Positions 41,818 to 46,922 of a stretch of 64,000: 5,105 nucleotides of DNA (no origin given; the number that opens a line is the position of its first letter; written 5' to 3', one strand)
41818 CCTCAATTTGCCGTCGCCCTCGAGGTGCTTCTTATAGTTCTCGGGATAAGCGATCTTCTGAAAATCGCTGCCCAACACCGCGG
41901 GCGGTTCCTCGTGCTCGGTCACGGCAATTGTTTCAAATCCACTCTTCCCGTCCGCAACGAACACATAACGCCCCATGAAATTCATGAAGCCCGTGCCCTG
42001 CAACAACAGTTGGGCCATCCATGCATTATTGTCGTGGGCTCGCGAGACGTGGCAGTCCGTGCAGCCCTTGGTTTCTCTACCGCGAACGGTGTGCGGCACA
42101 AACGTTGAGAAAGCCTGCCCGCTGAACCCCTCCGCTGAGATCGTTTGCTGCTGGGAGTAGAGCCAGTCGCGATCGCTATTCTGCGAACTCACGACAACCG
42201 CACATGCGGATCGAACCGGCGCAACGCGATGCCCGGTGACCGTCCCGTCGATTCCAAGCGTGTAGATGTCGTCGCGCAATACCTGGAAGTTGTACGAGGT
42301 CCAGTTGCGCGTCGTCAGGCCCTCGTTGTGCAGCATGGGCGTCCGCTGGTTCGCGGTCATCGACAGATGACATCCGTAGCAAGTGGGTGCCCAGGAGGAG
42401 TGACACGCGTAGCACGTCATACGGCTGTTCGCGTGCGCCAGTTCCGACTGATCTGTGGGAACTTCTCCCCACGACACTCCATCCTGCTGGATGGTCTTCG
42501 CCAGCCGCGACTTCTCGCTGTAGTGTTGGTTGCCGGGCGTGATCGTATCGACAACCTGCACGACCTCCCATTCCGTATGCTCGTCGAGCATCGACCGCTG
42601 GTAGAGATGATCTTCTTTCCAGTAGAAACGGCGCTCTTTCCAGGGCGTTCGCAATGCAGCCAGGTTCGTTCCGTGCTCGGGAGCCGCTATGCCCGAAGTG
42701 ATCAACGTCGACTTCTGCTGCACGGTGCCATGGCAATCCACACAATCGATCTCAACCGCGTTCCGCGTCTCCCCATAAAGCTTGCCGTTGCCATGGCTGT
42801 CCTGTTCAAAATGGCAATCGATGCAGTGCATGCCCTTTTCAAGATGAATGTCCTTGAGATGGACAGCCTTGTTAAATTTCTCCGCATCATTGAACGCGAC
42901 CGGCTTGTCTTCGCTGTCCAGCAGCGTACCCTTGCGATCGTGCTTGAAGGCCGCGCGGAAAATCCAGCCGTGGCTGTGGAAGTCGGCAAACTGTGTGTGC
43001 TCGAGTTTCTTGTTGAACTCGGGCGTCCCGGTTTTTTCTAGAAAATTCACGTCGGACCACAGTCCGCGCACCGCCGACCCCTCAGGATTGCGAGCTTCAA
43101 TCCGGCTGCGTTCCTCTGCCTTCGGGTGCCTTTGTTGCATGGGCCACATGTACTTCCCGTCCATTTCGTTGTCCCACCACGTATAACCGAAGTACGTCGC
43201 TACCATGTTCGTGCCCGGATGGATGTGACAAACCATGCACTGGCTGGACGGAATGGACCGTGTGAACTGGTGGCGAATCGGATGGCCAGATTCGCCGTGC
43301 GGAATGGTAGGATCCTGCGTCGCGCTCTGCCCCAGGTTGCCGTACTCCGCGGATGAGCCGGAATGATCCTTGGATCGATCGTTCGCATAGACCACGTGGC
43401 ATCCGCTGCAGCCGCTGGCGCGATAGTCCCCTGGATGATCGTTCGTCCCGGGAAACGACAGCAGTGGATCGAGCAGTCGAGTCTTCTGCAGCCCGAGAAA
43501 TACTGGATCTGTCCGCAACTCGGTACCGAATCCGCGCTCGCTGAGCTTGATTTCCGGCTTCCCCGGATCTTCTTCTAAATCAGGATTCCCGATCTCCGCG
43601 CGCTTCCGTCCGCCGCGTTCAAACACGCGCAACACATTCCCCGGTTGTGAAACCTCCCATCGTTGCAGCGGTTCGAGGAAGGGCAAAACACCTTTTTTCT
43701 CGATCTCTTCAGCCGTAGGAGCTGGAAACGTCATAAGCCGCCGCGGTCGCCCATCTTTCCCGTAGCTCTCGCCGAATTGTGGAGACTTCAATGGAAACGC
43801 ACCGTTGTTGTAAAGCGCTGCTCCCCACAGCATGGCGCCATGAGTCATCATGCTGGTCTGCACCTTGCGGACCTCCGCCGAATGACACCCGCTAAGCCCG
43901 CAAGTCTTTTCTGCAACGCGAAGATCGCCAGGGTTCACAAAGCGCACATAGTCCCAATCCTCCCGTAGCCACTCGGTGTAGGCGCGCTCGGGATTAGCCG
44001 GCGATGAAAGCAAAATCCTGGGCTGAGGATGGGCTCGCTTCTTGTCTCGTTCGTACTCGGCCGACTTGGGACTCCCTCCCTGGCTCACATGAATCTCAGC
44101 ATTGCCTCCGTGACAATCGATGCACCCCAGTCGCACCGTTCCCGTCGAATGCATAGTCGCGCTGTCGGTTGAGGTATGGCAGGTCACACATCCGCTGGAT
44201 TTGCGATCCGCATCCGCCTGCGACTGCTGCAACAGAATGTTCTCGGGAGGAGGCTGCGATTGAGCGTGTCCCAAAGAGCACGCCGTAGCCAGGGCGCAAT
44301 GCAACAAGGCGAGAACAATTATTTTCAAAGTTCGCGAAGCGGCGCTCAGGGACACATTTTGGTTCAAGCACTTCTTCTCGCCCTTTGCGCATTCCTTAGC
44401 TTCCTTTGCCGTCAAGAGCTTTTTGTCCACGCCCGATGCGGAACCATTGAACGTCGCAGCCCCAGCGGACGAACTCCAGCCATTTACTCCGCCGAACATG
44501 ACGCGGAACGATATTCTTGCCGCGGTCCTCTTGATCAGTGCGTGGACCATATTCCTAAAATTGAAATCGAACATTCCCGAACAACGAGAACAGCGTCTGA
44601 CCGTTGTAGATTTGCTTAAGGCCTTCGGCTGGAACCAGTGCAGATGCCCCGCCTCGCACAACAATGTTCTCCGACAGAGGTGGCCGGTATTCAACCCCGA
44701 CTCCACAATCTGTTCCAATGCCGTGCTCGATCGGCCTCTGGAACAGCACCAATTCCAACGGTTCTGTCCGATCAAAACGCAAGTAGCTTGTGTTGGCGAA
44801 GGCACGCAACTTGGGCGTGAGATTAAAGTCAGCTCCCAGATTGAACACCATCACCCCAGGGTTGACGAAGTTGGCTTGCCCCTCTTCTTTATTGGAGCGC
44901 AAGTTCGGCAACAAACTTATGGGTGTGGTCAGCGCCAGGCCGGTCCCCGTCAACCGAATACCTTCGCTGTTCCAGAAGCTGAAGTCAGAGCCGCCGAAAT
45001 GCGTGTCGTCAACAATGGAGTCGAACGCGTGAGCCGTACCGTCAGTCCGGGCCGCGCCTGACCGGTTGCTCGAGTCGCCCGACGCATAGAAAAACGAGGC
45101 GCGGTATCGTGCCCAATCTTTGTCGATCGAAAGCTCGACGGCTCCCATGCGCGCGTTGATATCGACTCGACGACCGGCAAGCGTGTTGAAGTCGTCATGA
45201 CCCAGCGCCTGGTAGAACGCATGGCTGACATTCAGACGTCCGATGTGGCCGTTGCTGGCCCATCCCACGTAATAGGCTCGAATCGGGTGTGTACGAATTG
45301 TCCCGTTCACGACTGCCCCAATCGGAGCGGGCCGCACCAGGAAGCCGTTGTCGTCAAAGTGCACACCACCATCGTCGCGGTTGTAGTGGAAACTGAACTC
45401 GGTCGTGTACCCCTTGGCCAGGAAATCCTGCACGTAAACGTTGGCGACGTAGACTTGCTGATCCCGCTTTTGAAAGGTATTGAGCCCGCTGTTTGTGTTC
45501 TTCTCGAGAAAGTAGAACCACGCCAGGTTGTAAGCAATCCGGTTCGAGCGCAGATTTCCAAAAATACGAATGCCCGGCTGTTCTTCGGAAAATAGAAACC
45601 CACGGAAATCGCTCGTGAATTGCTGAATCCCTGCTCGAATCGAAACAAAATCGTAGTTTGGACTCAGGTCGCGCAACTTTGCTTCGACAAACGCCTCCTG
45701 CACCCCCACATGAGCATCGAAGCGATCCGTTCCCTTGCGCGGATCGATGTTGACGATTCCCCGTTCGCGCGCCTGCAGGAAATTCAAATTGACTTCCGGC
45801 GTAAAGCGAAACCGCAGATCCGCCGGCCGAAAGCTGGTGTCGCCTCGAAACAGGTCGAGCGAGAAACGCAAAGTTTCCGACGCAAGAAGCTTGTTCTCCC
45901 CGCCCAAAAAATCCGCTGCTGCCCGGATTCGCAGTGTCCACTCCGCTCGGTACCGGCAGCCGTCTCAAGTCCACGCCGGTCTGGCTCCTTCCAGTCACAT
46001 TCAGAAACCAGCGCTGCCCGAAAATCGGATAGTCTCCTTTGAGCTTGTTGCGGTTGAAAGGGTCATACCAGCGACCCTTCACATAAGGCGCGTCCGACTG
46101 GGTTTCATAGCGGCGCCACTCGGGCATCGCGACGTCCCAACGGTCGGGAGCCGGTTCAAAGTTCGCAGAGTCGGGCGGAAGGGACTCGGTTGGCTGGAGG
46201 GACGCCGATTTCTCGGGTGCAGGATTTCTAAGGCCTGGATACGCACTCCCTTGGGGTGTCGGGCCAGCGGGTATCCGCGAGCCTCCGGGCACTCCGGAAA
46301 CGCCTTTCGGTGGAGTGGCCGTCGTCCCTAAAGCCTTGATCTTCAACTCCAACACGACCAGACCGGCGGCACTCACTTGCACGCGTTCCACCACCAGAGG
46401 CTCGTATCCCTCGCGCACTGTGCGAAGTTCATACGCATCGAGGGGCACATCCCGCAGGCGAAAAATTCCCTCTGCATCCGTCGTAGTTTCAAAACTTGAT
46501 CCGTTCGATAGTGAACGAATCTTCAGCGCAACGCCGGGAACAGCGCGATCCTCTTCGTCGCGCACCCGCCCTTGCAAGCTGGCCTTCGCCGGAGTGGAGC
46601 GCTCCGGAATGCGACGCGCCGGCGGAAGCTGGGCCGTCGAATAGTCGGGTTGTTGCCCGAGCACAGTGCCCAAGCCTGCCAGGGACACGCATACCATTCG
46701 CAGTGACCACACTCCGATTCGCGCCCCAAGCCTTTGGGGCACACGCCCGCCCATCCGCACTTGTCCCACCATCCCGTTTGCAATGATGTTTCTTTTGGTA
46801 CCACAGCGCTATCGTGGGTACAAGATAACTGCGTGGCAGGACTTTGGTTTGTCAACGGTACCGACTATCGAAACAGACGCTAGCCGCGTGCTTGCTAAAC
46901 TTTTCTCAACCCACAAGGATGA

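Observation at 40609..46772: Convergent two-gene operon: outer-membrane beta-barrel + 9-10-heme cytochrome fused to an LVIVD beta-propeller (porin-cytochrome-like outer module)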

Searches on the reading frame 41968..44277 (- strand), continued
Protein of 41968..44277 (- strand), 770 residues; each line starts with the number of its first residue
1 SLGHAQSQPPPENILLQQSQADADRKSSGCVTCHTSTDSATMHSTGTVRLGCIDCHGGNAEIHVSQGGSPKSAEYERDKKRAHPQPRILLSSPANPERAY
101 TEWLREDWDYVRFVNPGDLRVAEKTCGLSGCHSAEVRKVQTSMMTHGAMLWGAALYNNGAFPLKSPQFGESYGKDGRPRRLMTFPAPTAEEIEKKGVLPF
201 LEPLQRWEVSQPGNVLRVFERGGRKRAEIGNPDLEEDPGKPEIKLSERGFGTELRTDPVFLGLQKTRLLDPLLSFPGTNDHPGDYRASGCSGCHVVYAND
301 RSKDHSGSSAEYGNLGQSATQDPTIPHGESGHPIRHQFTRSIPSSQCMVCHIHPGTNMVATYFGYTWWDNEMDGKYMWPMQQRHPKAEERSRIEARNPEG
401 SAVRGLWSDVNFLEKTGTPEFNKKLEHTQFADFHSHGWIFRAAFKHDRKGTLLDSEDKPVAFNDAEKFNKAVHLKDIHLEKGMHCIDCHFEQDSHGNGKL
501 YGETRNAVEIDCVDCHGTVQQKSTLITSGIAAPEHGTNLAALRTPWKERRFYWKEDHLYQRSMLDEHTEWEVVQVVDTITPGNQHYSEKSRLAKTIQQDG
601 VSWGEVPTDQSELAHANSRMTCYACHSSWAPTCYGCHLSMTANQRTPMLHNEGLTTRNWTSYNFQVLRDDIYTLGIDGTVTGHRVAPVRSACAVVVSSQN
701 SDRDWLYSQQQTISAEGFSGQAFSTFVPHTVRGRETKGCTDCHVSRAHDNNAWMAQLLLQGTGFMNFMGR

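Call 82: search_protein_families(library=ncbifam, alignment_id=A2, max_evalue=0.001)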
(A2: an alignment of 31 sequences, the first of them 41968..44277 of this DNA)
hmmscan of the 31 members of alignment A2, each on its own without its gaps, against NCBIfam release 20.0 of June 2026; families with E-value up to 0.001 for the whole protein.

A. member 1, window:41968-44277:- (770 aa): 3 families
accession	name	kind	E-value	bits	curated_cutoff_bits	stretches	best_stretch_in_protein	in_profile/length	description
NF040943.1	cytoc3_ExtM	equivalog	1.1e-26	93.4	800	2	472-523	255-306/599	selenite/tellurite reduction operon c-type cytochrome ExtM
NF040968.1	FeS_ExtO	equivalog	6.3e-12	45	200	1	614-746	220-341/416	selenite/tellurite reduction operon b-type cytochrome iron-sulfur cluster-binding subunit ExtO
NF040967.1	cytc_ExtN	equivalog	7.3e-12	44.8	200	1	614-746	220-342/415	selenite/tellurite reduction operon c-type cytochrome ExtN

B. families by the number of members that match (of 31 scanned): 13 families
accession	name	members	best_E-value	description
NF040943.1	cytoc3_ExtM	30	1e-27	selenite/tellurite reduction operon c-type cytochrome ExtM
NF040968.1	FeS_ExtO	25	4.2e-12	selenite/tellurite reduction operon b-type cytochrome iron-sulfur cluster-binding subunit ExtO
NF040967.1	cytc_ExtN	25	6.1e-12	selenite/tellurite reduction operon c-type cytochrome ExtN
TIGR04312.1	choice_anch_B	16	2.7e-07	choice-of-anchor B family protein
NF045713.1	CxxCH_16_HmcA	5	1.5e-05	sulfate respiration complex hexadecaheme cytochrome HmcA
NF008659.0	PRK11659.1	3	0.00017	cytochrome c nitrite reductase pentaheme subunit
TIGR03152.1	cyto_c552_HCOOH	1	2.1e-05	ammonia-forming nitrite reductase cytochrome c552 subunit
NF008339.0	PRK11125.1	1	5.3e-05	ammonia-forming cytochrome c nitrite reductase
NF049875.1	NetB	1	0.00033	Nrf-like electron transfer protein NetB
NF040971.1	cytc_ExtS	1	0.00058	selenite/tellurite reduction operon c-type cytochrome lipoprotein ExtS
TIGR03146.1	cyt_nit_nrfB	1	0.00076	cytochrome c nitrite reductase pentaheme subunit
TIGR03153.1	cytochr_NrfH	1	0.0009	cytochrome c nitrite reductase small subunit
TIGR03508.1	decahem_SO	1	0.00096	DmsE family decaheme c-type cytochrome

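Call 85: search_protein_families(library=pfam, proteins=[L041:7461-9713:+, L052:7034-9313:+, L059:7819-9828:+, L066:1826-4138:+, L081:7437-9446:+, L038:7375-9180:+, L055:8067-9947:+, L064:7554-9932:+, L034:7560-9872:+, L010:7474-9801:+], max_evalue=0.01)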
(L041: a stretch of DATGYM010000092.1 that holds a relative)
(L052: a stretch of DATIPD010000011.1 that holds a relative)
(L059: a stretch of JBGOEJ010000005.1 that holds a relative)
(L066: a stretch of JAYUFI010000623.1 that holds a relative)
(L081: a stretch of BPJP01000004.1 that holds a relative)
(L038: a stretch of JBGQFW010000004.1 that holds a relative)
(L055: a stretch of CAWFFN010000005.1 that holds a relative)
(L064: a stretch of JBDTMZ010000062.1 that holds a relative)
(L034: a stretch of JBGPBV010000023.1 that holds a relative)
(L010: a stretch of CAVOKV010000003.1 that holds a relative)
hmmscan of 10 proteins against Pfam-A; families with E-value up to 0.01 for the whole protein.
L041:7461-9713:+ (751 aa): 2 families
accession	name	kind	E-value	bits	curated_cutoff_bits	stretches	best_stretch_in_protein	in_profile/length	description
PF13620.12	CarboxypepD_reg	-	7.2e-15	55.6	32.3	1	77-168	2-81/82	Carboxypeptidase regulatory-like domain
PF09134.16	Invasin_D3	-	0.0011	19.9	33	1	66-123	13-71/98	Invasin, domain 3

L052:7034-9313:+ (760 aa): 2 families
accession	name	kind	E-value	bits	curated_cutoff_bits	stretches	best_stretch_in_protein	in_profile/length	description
PF13620.12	CarboxypepD_reg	-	1e-13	51.9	32.3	1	84-177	2-81/82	Carboxypeptidase regulatory-like domain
PF17210.9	SdrD_B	-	0.0049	17.5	29.7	0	93-143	21-72/112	SdrD B-like domain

L059:7819-9828:+ (670 aa): 1 family
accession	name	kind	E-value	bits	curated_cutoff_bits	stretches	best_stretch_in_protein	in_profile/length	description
PF13620.12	CarboxypepD_reg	-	5.7e-12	46.2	32.3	1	30-109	2-81/82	Carboxypeptidase regulatory-like domain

L066:1826-4138:+ (771 aa): 0 families

L081:7437-9446:+ (670 aa): 0 families

L038:7375-9180:+ (602 aa): 0 families

L055:8067-9947:+ (627 aa): 0 families

L064:7554-9932:+ (793 aa): 0 families

L034:7560-9872:+ (771 aa): 0 families

L010:7474-9801:+ (776 aa): 4 families
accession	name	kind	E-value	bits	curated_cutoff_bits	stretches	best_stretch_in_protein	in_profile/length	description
PF13620.12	CarboxypepD_reg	-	4.2e-18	65.9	32.3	1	111-191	2-82/82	Carboxypeptidase regulatory-like domain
PF17210.9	SdrD_B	-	2e-07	31.6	29.7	1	115-168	16-70/112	SdrD B-like domain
PF13715.12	CarbopepD_reg_2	-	0.0018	18.7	32.2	1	112-195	2-81/88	CarboxypepD_reg-like domain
PF13372.12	Alginate_exp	-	0.0077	15.5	25.2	0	370-442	44-111/395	Alginate export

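Call 89: search_protein_families(library=pfam, proteins=[L052:880-1449:-, L052:1698-2636:-, L052:2661-3800:-, L052:3909-4706:-, L052:4710-6833:-, L052:13989-18659:-, L052:19268-22132:-, L081:5596-6642:+, L081:6679-7260:+, L081:13891-15816:+], max_evalue=0.001)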
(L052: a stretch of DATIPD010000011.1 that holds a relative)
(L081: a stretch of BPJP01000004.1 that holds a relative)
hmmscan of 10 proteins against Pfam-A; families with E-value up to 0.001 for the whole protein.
L052:880-1449:- (189 aa): 4 families
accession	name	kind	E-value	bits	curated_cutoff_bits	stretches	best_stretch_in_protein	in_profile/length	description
PF14522.11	Cytochrome_C7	-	1.1e-05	25.6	24.8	0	57-162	3-67/67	Cytochrome c7 and related cytochrome c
PF22113.1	Mtrc-MtrF_II-IV_dom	-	1.1e-05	25.5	30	1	74-164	81-166/176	Outer membrane cytochrome MtrC/MtrF-like, domains II/IV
PF02085.21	Cytochrom_CIII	-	2.9e-05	24.8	22.9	1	49-129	15-88/101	Class III cytochrome C family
PF09699.15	Paired_CXXCH_1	-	4.4e-05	23.5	20.6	0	156-187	8-38/41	Doubled CXXCH motif (Paired_CXXCH_1)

L052:1698-2636:- (312 aa): 5 families
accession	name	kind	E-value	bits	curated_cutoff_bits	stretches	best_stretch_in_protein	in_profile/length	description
PF14522.11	Cytochrome_C7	-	2.2e-18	66.3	24.8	2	233-304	2-67/67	Cytochrome c7 and related cytochrome c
PF02085.21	Cytochrom_CIII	-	1.4e-09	38.7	22.9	1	189-256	30-87/101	Class III cytochrome C family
PF14537.11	Cytochrom_c3_2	-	2.6e-09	37.9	25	1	189-252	6-65/79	Cytochrome c3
PF22113.1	Mtrc-MtrF_II-IV_dom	-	1.3e-06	28.5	30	1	207-289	80-168/176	Outer membrane cytochrome MtrC/MtrF-like, domains II/IV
PF09699.15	Paired_CXXCH_1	-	0.00028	21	20.6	0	164-199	6-39/41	Doubled CXXCH motif (Paired_CXXCH_1)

L052:2661-3800:- (379 aa): 4 families
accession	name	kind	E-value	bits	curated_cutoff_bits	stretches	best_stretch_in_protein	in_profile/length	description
PF14522.11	Cytochrome_C7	-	1e-11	44.9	24.8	2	201-264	12-67/67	Cytochrome c7 and related cytochrome c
PF22113.1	Mtrc-MtrF_II-IV_dom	-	1.7e-11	44.4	30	1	119-252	7-131/176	Outer membrane cytochrome MtrC/MtrF-like, domains II/IV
PF02085.21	Cytochrom_CIII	-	6.8e-08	33.2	22.9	1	277-357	17-88/101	Class III cytochrome C family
PF09699.15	Paired_CXXCH_1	-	0.00037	20.6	20.6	0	318-354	8-39/41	Doubled CXXCH motif (Paired_CXXCH_1)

L052:3909-4706:- (265 aa): 0 families

L052:4710-6833:- (707 aa): 1 family
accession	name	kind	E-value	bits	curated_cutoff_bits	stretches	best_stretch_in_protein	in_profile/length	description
PF03928.20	HbpS-like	-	4.2e-19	69.3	25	3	481-545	8-72/128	Haem degrading protein HbpS-like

L052:13989-18659:- (1556 aa): 1 family
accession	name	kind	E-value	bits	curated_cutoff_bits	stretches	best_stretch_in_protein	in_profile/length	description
PF13289.12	SIR2_2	-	9.9e-11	42.4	24.5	1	240-364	2-126/141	SIR2-like domain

L052:19268-22132:- (954 aa): 5 families
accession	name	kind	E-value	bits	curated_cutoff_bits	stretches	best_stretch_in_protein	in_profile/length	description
PF00488.27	MutS_V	-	5.4e-82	274.8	30.2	1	662-851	1-188/188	MutS domain V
PF05192.23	MutS_III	-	4.6e-48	164.6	34.1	1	321-609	2-193/194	MutS domain III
PF01624.25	MutS_I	-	2.7e-46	156.9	20.6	1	25-135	1-111/113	MutS domain I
PF05190.23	MutS_IV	-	1.5e-29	102.6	22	1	479-570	1-92/92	MutS family domain IV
PF05188.22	MutS_II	-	2.3e-21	77.1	25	1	146-303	2-132/133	MutS domain II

L081:5596-6642:+ (348 aa): 1 family
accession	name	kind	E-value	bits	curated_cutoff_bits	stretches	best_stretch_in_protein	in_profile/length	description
PF20004.4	fvmX6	-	2.3e-81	274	27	1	4-335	2-339/349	FtsH ternary system domain X6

L081:6679-7260:+ (193 aa): 1 family
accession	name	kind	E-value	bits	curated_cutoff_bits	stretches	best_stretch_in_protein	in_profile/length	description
PF20003.4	fvmX5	-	2.2e-55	187.8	24.2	1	7-193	1-187/187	FtsH ternary system domain X5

L081:13891-15816:+ (641 aa): 5 families
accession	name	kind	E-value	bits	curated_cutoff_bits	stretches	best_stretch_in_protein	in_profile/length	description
PF00990.26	GGDEF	-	1.2e-86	288.9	23.8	2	475-632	2-161/161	Diguanylate cyclase, GGDEF domain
PF00498.31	FHA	-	5.7e-45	152.1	20.7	2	387-450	1-67/67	FHA domain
PF16697.10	Yop-YscD_cpl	-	2.4e-36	124.3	33.2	2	375-456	8-90/94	Inner membrane component of T3SS, cytoplasmic domain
PF17913.6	FHA_2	-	6.6e-05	23.2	23.1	0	380-417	14-49/71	FHA domain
PF17853.6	GGDEF_2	-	9.8e-05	23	24.5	0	531-607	37-100/116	GGDEF-like domain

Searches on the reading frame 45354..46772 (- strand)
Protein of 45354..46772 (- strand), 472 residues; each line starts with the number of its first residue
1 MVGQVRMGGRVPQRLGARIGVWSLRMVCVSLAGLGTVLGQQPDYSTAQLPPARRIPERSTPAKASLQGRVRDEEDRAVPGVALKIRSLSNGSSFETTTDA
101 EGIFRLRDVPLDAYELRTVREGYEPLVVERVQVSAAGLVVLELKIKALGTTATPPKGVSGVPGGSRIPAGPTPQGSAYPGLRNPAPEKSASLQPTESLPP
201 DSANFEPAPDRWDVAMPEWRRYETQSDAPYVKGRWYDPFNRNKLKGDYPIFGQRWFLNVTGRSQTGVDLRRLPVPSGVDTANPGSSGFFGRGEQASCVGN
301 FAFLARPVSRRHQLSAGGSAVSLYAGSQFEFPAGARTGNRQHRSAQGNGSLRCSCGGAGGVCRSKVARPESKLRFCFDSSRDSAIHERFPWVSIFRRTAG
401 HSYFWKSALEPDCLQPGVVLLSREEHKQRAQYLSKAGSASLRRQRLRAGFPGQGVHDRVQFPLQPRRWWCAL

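Call 6: search_protein_families(library=pfam, proteins=[window:45354-46772:-], max_evalue=0.01)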
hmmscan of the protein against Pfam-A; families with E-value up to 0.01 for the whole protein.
window:45354-46772:- (472 aa): 2 families
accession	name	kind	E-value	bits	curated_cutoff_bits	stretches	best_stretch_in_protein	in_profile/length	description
PF13620.12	CarboxypepD_reg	-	1.1e-14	54.9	32.3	1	65-141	1-77/82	Carboxypeptidase regulatory-like domain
PF13715.12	CarbopepD_reg_2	-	3.6e-06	27.3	32.2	1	66-129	1-61/88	CarboxypepD_reg-like domain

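Call 7: search_protein_families(library=ncbifam, proteins=[window:45354-46772:-], max_evalue=0.01)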
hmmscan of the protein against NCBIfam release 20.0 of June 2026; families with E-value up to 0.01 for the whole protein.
window:45354-46772:- (472 aa): 1 family
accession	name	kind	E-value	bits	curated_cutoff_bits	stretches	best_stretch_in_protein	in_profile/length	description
NF052345.1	S_layer_anammox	exception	0.00029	18.3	1400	1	59-159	1308-1404/1596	Kustd1514 family S-layer glycoprotein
